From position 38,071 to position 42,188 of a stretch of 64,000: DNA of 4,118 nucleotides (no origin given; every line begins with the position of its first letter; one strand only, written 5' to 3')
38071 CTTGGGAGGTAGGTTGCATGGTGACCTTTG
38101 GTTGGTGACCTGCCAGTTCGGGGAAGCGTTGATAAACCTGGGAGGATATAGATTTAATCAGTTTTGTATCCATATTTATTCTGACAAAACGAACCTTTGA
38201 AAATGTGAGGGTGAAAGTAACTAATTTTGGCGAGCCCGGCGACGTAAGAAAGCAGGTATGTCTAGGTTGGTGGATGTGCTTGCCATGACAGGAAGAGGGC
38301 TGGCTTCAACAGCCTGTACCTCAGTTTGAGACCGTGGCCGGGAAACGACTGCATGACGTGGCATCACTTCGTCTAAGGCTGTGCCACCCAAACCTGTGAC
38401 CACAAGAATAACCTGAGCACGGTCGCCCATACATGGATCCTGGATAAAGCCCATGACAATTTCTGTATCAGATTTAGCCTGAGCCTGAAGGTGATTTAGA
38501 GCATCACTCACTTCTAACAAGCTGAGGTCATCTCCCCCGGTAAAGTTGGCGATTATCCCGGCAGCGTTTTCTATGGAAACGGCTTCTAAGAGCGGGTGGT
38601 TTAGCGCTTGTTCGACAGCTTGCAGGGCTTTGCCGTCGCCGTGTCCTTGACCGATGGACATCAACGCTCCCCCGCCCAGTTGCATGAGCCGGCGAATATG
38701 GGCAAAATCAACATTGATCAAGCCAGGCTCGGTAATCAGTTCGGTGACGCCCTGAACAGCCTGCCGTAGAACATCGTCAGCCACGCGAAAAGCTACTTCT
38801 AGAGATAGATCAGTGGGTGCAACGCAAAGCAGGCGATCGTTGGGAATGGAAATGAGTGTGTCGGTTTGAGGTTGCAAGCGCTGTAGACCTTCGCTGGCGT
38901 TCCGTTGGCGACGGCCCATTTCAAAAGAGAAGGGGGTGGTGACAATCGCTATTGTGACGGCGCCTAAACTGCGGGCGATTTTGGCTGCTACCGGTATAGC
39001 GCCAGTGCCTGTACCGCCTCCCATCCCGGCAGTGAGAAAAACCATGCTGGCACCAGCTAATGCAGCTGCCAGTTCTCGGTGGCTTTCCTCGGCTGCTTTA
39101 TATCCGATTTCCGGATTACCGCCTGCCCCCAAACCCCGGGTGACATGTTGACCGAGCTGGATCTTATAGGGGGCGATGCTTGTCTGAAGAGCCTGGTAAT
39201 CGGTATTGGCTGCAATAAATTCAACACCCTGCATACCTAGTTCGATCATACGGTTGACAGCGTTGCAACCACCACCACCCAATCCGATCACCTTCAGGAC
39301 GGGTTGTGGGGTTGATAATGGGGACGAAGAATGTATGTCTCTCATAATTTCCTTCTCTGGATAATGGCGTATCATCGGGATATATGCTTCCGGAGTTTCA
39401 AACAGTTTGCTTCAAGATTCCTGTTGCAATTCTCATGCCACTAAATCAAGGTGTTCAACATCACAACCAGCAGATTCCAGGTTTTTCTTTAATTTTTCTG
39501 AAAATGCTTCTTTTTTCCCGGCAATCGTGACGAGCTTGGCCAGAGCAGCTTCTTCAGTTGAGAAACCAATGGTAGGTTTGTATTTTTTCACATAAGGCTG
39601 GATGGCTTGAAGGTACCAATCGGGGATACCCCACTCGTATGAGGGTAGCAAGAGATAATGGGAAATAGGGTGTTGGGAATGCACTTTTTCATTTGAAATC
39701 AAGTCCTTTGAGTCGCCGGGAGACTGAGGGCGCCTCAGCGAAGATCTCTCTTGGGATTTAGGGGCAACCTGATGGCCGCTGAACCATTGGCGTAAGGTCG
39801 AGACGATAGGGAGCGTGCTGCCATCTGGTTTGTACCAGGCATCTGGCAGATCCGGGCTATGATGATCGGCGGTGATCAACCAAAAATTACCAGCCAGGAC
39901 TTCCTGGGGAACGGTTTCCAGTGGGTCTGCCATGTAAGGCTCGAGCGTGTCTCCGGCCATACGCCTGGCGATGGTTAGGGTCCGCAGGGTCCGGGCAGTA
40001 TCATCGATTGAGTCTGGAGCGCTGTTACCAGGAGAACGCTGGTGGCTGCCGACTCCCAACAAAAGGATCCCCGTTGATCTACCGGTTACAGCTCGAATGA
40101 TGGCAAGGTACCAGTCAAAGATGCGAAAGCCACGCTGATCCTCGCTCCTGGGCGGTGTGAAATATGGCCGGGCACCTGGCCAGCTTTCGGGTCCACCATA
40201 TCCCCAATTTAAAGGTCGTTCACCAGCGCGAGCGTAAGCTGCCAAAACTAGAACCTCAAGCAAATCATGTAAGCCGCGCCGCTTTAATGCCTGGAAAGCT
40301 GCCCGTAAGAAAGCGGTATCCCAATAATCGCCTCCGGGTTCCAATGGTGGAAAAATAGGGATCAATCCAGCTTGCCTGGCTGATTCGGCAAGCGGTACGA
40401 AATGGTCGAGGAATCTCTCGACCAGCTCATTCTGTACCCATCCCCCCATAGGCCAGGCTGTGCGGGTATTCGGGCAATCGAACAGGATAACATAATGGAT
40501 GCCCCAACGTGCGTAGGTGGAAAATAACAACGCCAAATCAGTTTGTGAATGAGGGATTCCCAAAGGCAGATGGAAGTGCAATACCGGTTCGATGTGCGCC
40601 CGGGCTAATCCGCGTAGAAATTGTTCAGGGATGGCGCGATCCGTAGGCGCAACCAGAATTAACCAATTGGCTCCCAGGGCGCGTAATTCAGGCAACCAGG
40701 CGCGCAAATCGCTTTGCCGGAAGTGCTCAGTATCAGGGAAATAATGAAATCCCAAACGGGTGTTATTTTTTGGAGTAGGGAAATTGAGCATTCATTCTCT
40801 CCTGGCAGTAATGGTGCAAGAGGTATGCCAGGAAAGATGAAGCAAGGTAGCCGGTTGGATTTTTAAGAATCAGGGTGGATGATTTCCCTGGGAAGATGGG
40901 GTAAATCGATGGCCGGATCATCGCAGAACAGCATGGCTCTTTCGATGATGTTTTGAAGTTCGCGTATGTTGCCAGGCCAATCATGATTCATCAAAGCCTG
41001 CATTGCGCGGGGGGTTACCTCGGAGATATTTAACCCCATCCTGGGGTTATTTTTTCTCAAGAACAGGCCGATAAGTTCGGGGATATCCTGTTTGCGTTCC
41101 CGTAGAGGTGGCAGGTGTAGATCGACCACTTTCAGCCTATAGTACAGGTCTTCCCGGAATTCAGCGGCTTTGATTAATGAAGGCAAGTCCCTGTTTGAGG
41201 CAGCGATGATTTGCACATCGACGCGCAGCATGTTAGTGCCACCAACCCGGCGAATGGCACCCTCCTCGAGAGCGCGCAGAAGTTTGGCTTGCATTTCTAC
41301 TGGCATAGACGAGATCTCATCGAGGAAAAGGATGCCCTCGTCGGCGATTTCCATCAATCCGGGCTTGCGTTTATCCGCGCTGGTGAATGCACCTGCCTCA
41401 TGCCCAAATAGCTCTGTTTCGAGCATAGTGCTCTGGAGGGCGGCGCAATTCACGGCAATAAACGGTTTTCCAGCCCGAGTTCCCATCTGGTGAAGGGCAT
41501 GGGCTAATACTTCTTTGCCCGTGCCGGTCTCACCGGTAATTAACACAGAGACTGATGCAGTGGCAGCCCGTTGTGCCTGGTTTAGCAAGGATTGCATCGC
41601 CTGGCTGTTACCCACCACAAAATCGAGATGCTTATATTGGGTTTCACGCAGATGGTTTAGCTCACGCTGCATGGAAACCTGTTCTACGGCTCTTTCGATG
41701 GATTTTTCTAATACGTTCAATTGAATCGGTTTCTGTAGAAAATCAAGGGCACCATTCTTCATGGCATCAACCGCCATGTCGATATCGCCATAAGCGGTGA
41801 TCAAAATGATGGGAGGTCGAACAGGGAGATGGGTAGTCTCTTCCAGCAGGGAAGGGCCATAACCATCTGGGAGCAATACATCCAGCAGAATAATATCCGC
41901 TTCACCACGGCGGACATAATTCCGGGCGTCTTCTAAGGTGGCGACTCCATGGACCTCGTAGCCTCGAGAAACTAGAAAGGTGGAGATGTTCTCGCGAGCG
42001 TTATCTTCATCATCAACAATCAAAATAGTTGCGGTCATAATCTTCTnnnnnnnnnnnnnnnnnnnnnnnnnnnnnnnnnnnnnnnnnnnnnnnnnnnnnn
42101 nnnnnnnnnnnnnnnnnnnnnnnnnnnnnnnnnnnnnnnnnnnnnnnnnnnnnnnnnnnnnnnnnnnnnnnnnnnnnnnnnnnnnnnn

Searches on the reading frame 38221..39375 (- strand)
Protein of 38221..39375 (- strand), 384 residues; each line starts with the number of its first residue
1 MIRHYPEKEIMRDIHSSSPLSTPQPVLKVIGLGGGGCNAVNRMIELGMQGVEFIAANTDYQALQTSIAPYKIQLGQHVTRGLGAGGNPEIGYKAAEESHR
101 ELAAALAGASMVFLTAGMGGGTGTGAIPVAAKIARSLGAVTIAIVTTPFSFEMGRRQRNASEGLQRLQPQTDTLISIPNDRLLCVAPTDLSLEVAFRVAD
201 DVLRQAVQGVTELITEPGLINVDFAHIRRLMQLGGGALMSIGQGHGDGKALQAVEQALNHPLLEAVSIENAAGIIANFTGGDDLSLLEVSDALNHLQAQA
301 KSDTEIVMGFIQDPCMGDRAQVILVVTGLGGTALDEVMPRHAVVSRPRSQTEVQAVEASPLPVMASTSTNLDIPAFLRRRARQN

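Call 5: search_protein_families(library=pfam, proteins=[window:38221-39375:-])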
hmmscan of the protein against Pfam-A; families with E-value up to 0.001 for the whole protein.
window:38221-39375:- (384 aa): 2 families
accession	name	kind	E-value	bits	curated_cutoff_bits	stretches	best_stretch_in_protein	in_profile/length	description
PF00091.31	Tubulin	-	2.6e-45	155.5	33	1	27-185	2-188/190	Tubulin/FtsZ family, GTPase domain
PF12327.13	FtsZ_C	-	3e-23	82.4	27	1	235-329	1-94/95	FtsZ family, C-terminal domain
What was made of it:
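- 38221..39345 (-): ftsZ (374 aa from the conserved ATG at 39345; an in-frame ATG at 39375 would add 10 codons). It ends in the canonical tail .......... Pfam Tubulin + FtsZ_C (call 5).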

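Call 8: find_related_loci(query=window:38221-39345:-, collection=genome_contigs, flank=8000)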
Query window:38221-39345:- (374 aa) in genome_contigs; peptide patterns used: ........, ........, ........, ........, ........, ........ (x = any residue, [..] = any of these).
400 stretches matched a pattern; 300 encode a relative of the query (tblastn E <= 1e-3); the best 80 are kept; 80 distinct loci.
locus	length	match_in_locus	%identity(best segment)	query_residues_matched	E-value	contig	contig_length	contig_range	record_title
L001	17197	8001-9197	67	10-374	1e-156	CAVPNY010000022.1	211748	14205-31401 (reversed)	MAG: uncultured Chloroflexia bacterium isolate MFD00032.bin.3.204 genome assembly, contig: contig_68322, whole genome sh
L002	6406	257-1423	66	1-371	7e-153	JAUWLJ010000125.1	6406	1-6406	MAG: Chloroflexota bacterium isolate CSMAG_2369 CSMAG_2369_k141_1296562_length_6406_cov_6.8314, whole genome shotgun seq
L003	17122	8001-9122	70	13-372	3e-150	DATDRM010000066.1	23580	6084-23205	MAG TPA_asm: Anaerolineales bacterium isolate SMAG_U7977 k141_284085, whole genome shotgun sequence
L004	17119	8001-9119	64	14-372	4e-149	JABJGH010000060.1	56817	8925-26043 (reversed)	MAG: Chloroflexi bacterium isolate SI074_bin144 k141_116161, whole genome shotgun sequence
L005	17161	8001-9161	66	3-373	3e-147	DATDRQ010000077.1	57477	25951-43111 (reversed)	MAG TPA_asm: Anaerolineales bacterium isolate SMAG_U7981 k141_2666397, whole genome shotgun sequence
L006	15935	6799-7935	69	1-372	3e-146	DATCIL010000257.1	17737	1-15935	MAG TPA_asm: Anaerolineales bacterium isolate SMAG_U7858 k141_4160744, whole genome shotgun sequence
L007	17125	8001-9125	67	5-372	9e-146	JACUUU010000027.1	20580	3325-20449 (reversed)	MAG: Anaerolineales bacterium isolate Kmv39 NODE_1259_length_20580_cov_6.234153, whole genome shotgun sequence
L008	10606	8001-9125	67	8-369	7e-146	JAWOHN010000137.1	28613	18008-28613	MAG: Anaerolineales bacterium isolate CWP4-3.bin.157 k191_2466179, whole genome shotgun sequence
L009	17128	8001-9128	63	8-374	1e-145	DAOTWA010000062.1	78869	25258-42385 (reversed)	MAG TPA_asm: Anaerolineaceae bacterium isolate H111_98 k127_1585901, whole genome shotgun sequence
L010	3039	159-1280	67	10-369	3e-152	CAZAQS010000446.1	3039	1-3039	MAG TPA_asm: uncultured Anaerolineaceae bacterium isolate SRP217488_co1_79 genome assembly, contig: NODE_47270_length_30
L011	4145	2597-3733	64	5-372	4e-148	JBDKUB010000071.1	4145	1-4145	MAG: Anaerolineaceae bacterium isolate 7_bin.113_R1 c_000000160230, whole genome shotgun sequence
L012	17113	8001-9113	64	14-372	2e-144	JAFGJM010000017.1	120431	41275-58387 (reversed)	MAG: Anaerolineales bacterium isolate Zod_Metabat.279 k87_4046636, whole genome shotgun sequence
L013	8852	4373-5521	62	2-372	3e-144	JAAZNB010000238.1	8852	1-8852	MAG: Chloroflexota bacterium isolate AS27yjCOA_123 26417_AS27, whole genome shotgun sequence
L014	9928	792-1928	63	7-374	7e-144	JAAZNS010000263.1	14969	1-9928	MAG: Chloroflexota bacterium isolate AS27yjCOA_192 97631_AS27, whole genome shotgun sequence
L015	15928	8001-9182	63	1-372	6e-143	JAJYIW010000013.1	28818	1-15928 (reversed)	MAG: Chloroflexi bacterium isolate DBS2-1.bin135 NODE_2752_length_28818_cov_6.484786, whole genome shotgun sequence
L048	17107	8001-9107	64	9-370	3e-139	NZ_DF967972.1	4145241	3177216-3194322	Longilinea arvoryzae strain KOME-1, whole genome shotgun sequence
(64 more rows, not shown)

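Call 24: search_protein_families(library=ncbifam, proteins=[window:38221-39345:-], max_evalue=0.01)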
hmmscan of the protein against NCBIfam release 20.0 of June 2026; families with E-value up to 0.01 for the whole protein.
window:38221-39345:- (374 aa): 2 families
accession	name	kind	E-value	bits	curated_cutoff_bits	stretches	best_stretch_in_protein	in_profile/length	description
TIGR00065.1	ftsZ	equivalog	8.8e-115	383.8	295.2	1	14-327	17-332/353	cell division protein FtsZ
TIGR03483.1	FtsZ_alphas_C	equivalog_domain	0.0024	18.5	62.95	1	330-371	79-120/121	cell division protein FtsZ, alphaProteobacterial C-terminal extension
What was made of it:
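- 38221..39345 (-): TIGR00065 scores 383.8 bits against a cut-off of 295.2 (call 24).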

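Call 60: search_protein_families(library=pfam, proteins=[L048:9515-10684:+, L048:5524-6444:-, L048:4050-5558:-, L048:10687-11352:+, L008:4598-6070:-], max_evalue=0.001)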
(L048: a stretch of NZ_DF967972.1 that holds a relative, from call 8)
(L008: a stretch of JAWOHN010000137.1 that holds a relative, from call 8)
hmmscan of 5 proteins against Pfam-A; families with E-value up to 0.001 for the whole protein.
L048:9515-10684:+ (389 aa): 0 families

L048:5524-6444:- (306 aa): 8 families
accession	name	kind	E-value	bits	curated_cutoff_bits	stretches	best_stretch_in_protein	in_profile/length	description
PF13460.12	NAD_binding_10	-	1.1e-20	74.8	27.2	1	6-147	1-145/184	NAD(P)H-binding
PF01370.27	Epimerase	-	1.3e-19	71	20.9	1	2-209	1-240/240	NAD dependent epimerase/dehydratase family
PF05368.20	NmrA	-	1.6e-19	71.1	27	1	2-230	5-237/298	NmrA-like family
PF01073.25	3Beta_HSD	-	1.7e-17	63.8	22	1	3-112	1-117/280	3-beta hydroxysteroid dehydrogenase/isomerase family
PF07993.18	NAD_binding_4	-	1.1e-08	34.9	20.1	0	4-34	1-34/258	Male sterility protein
PF02719.21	Polysacc_synt_2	-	3.8e-08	33.3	20.2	1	2-111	1-128/293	Polysaccharide biosynthesis protein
PF16363.11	GDP_Man_Dehyd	-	1.7e-07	31.4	27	1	3-104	1-119/332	GDP-mannose 4,6 dehydratase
PF04321.23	RmlD_sub_bind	-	1e-05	25.2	27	0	2-103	3-94/287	RmlD substrate binding domain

L048:4050-5558:- (502 aa): 2 families
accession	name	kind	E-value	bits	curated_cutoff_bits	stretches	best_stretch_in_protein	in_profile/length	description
PF12055.13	DUF3536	-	7.7e-26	91.5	25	1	328-460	4-138/284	Domain of unknown function (DUF3536)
PF03065.20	Glyco_hydro_57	-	5.1e-22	79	21.2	1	82-274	75-262/291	Glycosyl hydrolase family 57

L048:10687-11352:+ (221 aa): 0 families

L008:4598-6070:- (490 aa): 0 families

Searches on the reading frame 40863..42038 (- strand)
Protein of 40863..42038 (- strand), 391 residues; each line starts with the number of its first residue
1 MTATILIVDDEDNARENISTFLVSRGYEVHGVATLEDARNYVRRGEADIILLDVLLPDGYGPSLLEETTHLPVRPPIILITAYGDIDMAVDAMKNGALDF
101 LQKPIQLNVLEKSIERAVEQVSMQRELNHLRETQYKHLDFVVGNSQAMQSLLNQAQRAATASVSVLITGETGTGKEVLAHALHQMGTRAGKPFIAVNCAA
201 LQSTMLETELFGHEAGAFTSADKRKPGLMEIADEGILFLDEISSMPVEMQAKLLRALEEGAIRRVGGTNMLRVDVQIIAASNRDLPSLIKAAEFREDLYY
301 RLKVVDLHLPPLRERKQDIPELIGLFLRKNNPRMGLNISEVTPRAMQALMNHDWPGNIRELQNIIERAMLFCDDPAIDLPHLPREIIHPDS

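Call 5: search_protein_families(library=pfam, proteins=[window:40863-42038:-])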
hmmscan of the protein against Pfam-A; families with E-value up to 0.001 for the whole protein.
window:40863-42038:- (391 aa): 15 families
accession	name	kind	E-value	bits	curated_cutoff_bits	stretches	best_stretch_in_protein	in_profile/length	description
PF00158.32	Sigma54_activat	-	5.5e-68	228.3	20.2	1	142-307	2-167/168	Sigma-54 interaction domain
PF25601.1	AAA_lid_14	-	1.2e-26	92.8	27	1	313-388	1-76/87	AAA+ ATPase lid domain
PF00072.30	Response_reg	-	2.2e-24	86.2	30.2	1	5-114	1-110/111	Response regulator receiver domain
PF14532.12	Sigma54_activ_2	-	4.1e-23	82.6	25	1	142-312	1-138/138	Sigma-54 interaction domain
PF07724.20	AAA_2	-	1.3e-08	35.5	27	1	163-293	4-135/166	AAA domain (Cdc48 subfamily)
PF01078.27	Mg_chelatase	-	4e-08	33.4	20.3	1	222-282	95-157/207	Magnesium chelatase, subunit ChlI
PF07728.20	AAA_5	-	1.4e-07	32.1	22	1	165-283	2-123/139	AAA domain (dynein-related subfamily)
PF00004.35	AAA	-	5.5e-07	30.5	21.2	1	165-292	1-117/131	ATPase family associated with various cellular activities (AAA)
PF00493.29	MCM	-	1.1e-05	25.1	23.3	1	158-283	53-173/224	MCM P-loop domain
PF05673.19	DUF815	-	1.5e-05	24.7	23.8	0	123-201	12-92/249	Protein of unknown function (DUF815)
PF13604.12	AAA_30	-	0.00014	22.1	27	1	155-266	5-123/191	AAA domain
PF13245.12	AAA_19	-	0.00019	22.1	25.1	1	154-266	3-124/134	AAA domain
PF13191.12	AAA_16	-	0.00022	22.2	32.6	1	142-217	3-85/167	AAA ATPase domain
PF06068.19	TIP49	-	0.00053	19.7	23.8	0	147-204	35-91/347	TIP49 P-loop domain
PF20720.3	nSTAND3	-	0.00073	19.7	27.2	0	152-183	7-38/155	Novel STAND NTPase 3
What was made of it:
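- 40863..42038 (-): Sigma-54 activator (bEBP): REC + AAA+ (GAFTSA loop, Walker A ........) + AAA lid, with no C-terminal HTH. Pfam (call 5).
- On Sigma-54-dependent (-24/-12) promoter: The EBP at 40863-42038 scores 228 bits for Sigma54_activat (call 5).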

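Call 24: search_protein_families(library=ncbifam, proteins=[window:40863-42038:-], max_evalue=0.01)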
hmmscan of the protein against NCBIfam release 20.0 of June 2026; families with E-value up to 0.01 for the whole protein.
window:40863-42038:- (391 aa): 118 families (the best 25 are shown)
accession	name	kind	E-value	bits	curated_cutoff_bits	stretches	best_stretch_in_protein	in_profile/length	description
NF008469.0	PRK11361.1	equivalog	2.1e-112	376.2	714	1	3-389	5-393/461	acetoacetate metabolism transcriptional regulator AtoC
TIGR01818.1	ntrC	equivalog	3.1e-111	372.4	558.6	1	5-386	1-381/463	nitrogen regulation protein NR(I)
NF051870.1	NAssimRespRegNtrX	equivalog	2.3e-102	343.2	600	1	3-385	2-384/452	nitrogen assimilation response regulator NtrX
TIGR02915.1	PEP_resp_reg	equivalog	7.9e-101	338.1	502.6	1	5-378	1-378/445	PEP-CTERM-box response regulator transcription factor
NF041552.1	TF_PrdR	equivalog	2.9e-96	323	795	1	109-388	239-516/577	sigma-54 dependent transcriptional regulator PrdR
NF041946.1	LuxO_transreg_Vib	equivalog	3.2e-96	322.9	800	1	18-386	12-380/463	quorum-sensing sigma-54 dependent transcriptional regulator LuxO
TIGR01817.1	nifA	equivalog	3.9e-96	322.9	528.85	1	114-379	171-435/534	nif-specific transcriptional activator NifA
NF007689.0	PRK10365.1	equivalog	7e-96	321.7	760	1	4-377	7-377/441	sigma-54-dependent response regulator transcription factor ZraR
NF011695.0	PRK15115.1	equivalog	8.3e-93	311.5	763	1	2-377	6-373/445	two-component system response regulator GlrR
NF008176.1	PRK10923.1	equivalog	1.2e-90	304.4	620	1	4-386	5-385/469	nitrogen regulation protein NR(I)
NF003451.0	PRK05022.1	equivalog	4.3e-90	302.8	476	1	56-371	95-422/512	nitric oxide reductase transcriptional regulator NorR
NF050807.1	TransRegFlbDCaul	equivalog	5.5e-90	302.4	750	1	6-379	4-358/454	sigma-54-dependent transcriptional regulator FlbD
NF038308.1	RNA_repair_RtcR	equivalog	2.8e-89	300.4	650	1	90-386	127-436/530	RNA repair transcriptional activator RtcR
NF049963.1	RespRegFlgRCampy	domain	8.4e-84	281.9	750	1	5-374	3-369/429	fla regulon two-component system response regulator FlgR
TIGR02974.1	phageshock_pspF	equivalog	6.4e-81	272.2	443.55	1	141-373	1-234/336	phage shock protein operon transcriptional activator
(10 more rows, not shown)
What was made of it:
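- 40863..42038 (-): It matches NtrC model positions 1-381 of 463 and AtoC positions 5-393 of 461 (call 24).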
